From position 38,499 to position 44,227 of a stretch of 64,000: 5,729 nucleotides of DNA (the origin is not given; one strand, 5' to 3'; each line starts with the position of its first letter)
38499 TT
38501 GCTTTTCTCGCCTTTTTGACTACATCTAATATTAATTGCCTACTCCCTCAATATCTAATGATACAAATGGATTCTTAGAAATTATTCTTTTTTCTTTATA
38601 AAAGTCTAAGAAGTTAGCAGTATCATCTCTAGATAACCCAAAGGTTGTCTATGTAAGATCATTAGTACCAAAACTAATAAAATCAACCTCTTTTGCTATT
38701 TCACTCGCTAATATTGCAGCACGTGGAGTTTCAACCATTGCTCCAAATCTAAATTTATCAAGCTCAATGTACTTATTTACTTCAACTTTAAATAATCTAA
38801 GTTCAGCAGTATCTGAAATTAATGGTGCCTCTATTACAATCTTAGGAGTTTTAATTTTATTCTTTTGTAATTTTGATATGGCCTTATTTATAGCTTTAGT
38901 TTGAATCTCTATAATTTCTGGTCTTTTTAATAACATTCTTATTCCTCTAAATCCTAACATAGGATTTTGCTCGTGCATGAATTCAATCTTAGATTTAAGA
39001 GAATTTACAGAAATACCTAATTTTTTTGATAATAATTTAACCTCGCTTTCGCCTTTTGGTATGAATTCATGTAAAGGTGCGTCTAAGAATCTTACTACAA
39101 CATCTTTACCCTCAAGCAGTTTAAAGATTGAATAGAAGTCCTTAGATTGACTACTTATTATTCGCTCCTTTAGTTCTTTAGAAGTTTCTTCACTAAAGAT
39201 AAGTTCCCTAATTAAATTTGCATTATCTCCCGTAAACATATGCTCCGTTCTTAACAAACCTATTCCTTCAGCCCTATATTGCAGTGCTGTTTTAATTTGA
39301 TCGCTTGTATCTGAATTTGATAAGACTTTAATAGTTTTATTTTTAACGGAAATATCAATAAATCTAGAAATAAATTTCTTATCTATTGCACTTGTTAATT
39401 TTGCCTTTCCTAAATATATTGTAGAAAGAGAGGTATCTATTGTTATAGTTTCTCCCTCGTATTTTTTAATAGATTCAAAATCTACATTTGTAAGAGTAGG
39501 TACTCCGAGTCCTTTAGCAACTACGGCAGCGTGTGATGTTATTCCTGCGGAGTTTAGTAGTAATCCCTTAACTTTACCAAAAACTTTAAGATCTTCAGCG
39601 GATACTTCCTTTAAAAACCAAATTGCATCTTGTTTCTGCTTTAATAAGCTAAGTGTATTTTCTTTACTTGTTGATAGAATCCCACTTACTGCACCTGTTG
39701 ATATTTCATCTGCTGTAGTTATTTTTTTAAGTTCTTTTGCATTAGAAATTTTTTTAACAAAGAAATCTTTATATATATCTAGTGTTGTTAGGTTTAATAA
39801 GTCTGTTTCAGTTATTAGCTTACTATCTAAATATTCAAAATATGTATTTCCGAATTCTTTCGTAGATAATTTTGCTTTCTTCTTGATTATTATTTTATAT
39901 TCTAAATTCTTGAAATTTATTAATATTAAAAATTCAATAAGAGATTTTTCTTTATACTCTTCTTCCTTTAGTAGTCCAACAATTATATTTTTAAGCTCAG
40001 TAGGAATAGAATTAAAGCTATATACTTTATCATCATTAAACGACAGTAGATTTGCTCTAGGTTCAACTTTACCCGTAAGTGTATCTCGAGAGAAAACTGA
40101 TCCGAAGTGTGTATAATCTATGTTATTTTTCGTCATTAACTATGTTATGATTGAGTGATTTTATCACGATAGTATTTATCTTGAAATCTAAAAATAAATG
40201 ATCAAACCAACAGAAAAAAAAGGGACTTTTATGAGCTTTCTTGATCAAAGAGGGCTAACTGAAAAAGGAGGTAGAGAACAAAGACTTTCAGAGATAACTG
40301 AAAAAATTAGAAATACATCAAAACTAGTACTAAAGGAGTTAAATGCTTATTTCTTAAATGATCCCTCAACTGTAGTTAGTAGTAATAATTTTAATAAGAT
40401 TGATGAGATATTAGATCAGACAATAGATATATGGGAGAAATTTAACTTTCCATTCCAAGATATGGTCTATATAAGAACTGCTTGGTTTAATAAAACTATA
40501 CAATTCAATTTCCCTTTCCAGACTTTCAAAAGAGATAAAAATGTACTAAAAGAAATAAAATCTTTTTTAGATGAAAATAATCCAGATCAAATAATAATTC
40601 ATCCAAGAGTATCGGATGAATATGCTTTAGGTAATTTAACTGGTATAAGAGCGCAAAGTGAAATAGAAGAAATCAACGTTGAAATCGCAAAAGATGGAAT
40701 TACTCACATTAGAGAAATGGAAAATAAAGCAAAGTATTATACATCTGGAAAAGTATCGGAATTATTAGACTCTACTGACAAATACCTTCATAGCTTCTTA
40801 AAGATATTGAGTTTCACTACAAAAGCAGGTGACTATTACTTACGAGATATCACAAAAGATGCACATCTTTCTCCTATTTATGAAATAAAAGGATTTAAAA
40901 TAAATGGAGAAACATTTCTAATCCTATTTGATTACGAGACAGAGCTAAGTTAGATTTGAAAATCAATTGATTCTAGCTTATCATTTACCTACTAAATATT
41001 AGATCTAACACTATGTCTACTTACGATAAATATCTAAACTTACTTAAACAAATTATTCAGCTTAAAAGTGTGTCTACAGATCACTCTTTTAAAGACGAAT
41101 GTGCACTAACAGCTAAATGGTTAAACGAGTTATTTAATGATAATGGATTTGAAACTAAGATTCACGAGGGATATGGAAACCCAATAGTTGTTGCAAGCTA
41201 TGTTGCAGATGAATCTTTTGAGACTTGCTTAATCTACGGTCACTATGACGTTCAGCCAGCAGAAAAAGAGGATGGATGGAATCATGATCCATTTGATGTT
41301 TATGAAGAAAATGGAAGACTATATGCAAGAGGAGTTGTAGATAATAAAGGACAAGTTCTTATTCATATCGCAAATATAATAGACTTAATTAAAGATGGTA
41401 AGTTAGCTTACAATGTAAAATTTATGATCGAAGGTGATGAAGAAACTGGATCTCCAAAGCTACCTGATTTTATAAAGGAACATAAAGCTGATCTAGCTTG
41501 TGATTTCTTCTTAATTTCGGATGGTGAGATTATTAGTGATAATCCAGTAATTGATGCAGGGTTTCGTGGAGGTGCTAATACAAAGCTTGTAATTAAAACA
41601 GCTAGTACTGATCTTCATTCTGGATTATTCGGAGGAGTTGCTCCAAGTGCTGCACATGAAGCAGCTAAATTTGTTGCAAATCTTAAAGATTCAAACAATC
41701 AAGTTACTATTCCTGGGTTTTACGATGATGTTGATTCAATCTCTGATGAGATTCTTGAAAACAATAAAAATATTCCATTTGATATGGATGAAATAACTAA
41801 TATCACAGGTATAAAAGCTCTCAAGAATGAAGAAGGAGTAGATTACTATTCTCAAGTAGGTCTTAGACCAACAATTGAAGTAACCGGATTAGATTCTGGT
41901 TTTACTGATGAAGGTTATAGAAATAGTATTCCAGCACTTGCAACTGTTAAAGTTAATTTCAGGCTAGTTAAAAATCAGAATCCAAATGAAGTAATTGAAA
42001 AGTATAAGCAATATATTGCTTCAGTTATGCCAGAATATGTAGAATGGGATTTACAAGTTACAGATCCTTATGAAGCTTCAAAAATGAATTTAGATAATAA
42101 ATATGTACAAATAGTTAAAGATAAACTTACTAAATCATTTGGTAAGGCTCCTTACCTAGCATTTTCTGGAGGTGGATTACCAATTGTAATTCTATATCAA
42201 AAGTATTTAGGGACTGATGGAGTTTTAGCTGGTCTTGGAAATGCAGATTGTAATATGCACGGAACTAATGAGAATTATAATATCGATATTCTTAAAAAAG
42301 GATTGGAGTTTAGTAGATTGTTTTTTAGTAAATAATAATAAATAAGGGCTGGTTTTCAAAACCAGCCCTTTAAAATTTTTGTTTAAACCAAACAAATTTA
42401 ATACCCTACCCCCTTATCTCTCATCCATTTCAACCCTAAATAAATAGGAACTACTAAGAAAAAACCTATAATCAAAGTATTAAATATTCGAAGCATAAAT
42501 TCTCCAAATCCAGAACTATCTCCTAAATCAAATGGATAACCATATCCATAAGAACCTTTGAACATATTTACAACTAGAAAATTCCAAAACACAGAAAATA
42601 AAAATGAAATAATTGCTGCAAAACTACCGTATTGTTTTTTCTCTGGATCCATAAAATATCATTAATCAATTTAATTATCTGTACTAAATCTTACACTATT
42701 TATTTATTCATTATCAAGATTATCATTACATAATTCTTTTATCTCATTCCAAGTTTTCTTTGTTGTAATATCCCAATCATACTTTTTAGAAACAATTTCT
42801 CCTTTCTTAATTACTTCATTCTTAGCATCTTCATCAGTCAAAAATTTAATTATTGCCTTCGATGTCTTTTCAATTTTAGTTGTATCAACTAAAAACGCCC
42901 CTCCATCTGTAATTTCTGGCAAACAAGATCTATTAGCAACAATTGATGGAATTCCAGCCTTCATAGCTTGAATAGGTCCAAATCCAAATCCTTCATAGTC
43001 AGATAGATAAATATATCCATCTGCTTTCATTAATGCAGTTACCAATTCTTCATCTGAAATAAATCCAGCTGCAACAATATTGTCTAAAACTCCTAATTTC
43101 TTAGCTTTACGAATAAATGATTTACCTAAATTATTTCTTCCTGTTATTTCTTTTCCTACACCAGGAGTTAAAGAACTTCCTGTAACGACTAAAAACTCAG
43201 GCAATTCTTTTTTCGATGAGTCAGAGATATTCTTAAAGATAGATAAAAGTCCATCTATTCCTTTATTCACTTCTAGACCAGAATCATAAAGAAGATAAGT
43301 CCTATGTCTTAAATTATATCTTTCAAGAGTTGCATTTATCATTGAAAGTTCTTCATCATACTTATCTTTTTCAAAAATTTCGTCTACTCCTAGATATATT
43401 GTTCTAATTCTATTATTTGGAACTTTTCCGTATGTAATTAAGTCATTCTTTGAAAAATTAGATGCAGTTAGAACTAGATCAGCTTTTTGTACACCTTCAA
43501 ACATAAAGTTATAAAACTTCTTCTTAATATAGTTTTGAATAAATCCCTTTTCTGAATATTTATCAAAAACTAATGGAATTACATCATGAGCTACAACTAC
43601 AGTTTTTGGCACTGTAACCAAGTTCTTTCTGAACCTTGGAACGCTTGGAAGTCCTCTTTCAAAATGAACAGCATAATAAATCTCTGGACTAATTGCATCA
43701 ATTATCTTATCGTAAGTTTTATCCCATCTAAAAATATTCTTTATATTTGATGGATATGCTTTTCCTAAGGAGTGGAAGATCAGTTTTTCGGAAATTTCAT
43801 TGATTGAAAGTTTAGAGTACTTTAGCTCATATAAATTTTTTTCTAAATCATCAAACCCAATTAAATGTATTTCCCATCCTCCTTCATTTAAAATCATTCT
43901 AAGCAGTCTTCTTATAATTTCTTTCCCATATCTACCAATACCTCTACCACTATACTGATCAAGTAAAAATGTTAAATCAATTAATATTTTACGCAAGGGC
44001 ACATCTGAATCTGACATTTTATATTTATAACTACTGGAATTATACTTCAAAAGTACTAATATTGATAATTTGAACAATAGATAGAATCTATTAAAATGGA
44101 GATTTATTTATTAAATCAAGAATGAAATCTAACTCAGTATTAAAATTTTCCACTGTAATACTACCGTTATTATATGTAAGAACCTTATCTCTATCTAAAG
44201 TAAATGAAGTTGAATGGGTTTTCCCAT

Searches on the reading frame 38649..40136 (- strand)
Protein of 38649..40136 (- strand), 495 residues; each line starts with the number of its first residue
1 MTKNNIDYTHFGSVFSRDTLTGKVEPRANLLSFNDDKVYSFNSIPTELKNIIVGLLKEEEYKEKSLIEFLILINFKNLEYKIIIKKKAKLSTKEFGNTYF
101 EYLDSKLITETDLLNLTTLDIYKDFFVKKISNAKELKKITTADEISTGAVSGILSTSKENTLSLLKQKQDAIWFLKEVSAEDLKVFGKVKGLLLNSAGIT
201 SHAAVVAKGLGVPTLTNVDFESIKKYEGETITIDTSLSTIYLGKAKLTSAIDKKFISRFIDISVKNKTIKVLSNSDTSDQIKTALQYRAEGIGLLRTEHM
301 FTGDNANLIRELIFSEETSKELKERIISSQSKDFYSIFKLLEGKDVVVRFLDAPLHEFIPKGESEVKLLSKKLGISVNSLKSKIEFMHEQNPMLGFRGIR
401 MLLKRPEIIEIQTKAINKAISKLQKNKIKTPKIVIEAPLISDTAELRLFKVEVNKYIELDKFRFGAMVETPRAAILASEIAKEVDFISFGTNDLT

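Call 57: search_protein_families(library=pfam, proteins=[window:38649-40136:-], max_evalue=0.0001)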
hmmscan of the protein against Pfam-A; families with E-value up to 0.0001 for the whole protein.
window:38649-40136:- (495 aa): 2 families
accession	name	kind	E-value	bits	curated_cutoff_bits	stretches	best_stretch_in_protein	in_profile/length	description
PF02896.24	PEP-utilizers_C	-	2.6e-48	165.2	22.8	1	264-495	15-208/293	PEP-utilising enzyme, PEP-binding domain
PF00391.29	PEP-utilizers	-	3.6e-13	49.4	23.1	1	169-235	3-69/72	PEP-utilising enzyme, mobile domain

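Call 61: search_solved_structures(query=window:38649-40136:-, max_evalue=1e-10)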
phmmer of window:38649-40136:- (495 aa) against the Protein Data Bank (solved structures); distinct sequences matched with E-value up to 1e-10: 23.
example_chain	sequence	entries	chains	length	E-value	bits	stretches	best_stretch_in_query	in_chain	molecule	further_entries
1dik_A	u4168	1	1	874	2.1e-57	198.2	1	140-495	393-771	PYRUVATE PHOSPHATE DIKINASE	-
2dik_A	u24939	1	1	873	2.2e-57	198.2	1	140-495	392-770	PROTEIN (PYRUVATE PHOSPHATE DIKINASE)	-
1jde_A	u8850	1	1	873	2.2e-57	198.2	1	140-495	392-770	PYRUVATE, PHOSPHATE DIKINASE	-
1kbl_A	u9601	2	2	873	2.2e-57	198.2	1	140-495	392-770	PYRUVATE PHOSPHATE DIKINASE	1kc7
9pzl_A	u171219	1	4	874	2.2e-57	198.2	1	140-495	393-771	Pyruvate, phosphate dikinase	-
2r82_A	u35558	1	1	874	2.2e-57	198.2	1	140-495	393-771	Pyruvate, phosphate dikinase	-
1ggo_A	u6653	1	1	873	1.1e-56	195.9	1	140-495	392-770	PROTEIN (PYRUVATE, PHOSPHATE DIKINASE)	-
2x0s_A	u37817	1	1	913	4.2e-53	184.1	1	150-495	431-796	PYRUVATE PHOSPHATE DIKINASE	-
5jvn_A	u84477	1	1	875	4.2e-52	180.8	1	139-495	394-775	Pyruvate, phosphate dikinase, chloroplastic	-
5jvj_A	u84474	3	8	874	5.7e-52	180.3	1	139-495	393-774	Pyruvate, phosphate dikinase, chloroplastic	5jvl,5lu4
1vbg_A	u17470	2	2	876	1.2e-48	169.4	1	138-495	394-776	pyruvate,orthophosphate dikinase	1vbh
8a8e_A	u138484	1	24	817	2.7e-24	89.1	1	184-495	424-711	Phosphoenolpyruvate synthase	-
2kx9_A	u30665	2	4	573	3.3e-20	75.7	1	384-495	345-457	Phosphoenolpyruvate-protein phosphotransferase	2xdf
2hwg_A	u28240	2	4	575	3.3e-20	75.7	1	384-495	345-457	Phosphoenolpyruvate-protein phosphotransferase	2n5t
2l5h_A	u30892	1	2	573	4e-19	72.1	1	384-495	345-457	Phosphoenolpyruvate-protein phosphotransferase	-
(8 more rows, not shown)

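Call 83: find_encoding_contigs(protein=window:38649-40136:-, flank=1500, max_places=5)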
Protein window:38649-40136:- (495 aa): no gene with exactly this product is on record in the collection.

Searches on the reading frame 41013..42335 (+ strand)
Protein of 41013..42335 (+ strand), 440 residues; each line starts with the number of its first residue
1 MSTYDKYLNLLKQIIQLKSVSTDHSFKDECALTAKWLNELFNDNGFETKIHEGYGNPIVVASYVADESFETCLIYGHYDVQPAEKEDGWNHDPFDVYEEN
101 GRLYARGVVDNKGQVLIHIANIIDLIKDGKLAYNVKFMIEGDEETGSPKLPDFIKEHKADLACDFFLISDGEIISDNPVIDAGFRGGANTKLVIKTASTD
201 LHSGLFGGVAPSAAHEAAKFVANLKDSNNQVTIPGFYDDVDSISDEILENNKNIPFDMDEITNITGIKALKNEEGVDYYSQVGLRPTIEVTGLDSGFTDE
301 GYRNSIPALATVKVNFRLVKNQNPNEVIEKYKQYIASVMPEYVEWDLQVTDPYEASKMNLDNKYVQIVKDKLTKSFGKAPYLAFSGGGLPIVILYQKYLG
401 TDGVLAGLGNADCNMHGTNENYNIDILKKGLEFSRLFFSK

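Call 58: search_protein_families(library=pfam, proteins=[window:41013-42335:+], max_evalue=0.0001)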
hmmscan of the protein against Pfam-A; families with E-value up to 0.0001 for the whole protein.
window:41013-42335:+ (440 aa): 2 families
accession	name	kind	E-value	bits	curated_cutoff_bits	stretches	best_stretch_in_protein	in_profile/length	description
PF01546.33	Peptidase_M20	-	9.3e-27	94.7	24.6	1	73-435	1-201/206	Peptidase family M20/M25/M40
PF07687.19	M20_dimer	-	7.2e-16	58.5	21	1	194-342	11-106/107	Peptidase dimerisation domain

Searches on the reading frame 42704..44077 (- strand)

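Call 58: search_protein_families(library=pfam, proteins=[window:42704-44077:-], max_evalue=0.0001)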
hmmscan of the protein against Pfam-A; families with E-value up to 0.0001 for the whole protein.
window:42704-44077:- (457 aa): 3 families
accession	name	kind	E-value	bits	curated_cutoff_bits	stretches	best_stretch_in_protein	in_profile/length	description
PF00534.26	Glycos_transf_1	-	3.4e-20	72.7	26.4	1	261-426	17-169/172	Glycosyl transferases group 1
PF13692.12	Glyco_trans_1_4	-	5.4e-12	46.6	27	1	262-415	4-142/142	Glycosyl transferases group 1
PF13439.12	Glyco_transf_4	-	7.3e-10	39.6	28.5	1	46-232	3-167/170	Glycosyltransferase Family 4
